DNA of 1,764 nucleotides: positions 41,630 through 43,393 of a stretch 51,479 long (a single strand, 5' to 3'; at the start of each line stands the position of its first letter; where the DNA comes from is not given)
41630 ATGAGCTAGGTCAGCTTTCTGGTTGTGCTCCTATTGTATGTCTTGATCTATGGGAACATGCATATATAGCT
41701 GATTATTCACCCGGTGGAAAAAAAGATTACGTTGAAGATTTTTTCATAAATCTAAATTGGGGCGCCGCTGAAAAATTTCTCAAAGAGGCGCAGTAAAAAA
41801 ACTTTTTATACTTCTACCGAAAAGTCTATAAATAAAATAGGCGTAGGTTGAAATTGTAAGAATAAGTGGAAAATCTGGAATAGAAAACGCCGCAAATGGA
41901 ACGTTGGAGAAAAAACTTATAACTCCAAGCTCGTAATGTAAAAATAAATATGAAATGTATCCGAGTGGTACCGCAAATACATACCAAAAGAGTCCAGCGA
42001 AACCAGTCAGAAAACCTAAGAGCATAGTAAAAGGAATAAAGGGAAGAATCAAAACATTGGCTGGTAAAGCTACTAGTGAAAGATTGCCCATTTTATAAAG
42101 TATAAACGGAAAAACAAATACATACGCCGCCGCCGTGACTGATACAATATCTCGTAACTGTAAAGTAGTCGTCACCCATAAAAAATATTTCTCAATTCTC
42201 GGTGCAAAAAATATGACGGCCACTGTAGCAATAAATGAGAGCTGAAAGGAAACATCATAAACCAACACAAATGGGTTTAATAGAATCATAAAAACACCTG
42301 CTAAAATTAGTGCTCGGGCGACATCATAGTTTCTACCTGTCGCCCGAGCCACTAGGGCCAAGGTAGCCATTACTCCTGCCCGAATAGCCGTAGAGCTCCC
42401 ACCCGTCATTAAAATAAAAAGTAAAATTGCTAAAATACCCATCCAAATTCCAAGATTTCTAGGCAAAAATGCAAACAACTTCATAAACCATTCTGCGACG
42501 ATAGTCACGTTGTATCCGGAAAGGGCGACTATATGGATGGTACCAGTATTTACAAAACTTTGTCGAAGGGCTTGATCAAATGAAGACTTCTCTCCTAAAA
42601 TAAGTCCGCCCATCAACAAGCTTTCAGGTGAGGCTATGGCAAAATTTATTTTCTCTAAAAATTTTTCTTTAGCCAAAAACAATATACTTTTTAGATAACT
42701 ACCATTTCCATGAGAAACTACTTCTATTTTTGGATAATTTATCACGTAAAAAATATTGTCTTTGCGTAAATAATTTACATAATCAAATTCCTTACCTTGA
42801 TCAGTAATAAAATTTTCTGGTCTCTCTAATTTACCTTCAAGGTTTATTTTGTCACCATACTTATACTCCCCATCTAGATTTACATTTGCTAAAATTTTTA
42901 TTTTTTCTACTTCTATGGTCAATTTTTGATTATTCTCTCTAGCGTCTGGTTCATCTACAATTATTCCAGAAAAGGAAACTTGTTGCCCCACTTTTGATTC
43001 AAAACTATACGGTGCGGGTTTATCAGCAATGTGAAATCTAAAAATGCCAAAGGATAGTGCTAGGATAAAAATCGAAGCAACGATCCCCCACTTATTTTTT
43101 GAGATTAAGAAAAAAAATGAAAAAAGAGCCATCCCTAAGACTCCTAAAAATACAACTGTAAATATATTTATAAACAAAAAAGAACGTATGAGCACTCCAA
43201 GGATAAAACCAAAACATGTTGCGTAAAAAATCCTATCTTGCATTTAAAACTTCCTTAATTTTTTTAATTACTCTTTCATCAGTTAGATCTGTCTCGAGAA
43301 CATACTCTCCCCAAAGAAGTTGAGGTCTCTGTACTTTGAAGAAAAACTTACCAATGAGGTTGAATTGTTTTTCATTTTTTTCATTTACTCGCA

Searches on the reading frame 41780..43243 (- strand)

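Call 81: search_protein_families(library=pfam, proteins=[window:41780-43243:-], max_evalue=0.001)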
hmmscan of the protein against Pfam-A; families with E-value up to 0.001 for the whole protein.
window:41780-43243:- (487 aa): 2 families
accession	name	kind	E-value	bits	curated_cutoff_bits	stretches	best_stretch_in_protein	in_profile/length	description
PF03772.21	Competence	-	2.7e-47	161.8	23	1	214-474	1-264/270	Competence protein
PF13567.11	DUF4131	-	1.4e-16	61.1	31.6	1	29-175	7-164/165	Domain of unknown function (DUF4131)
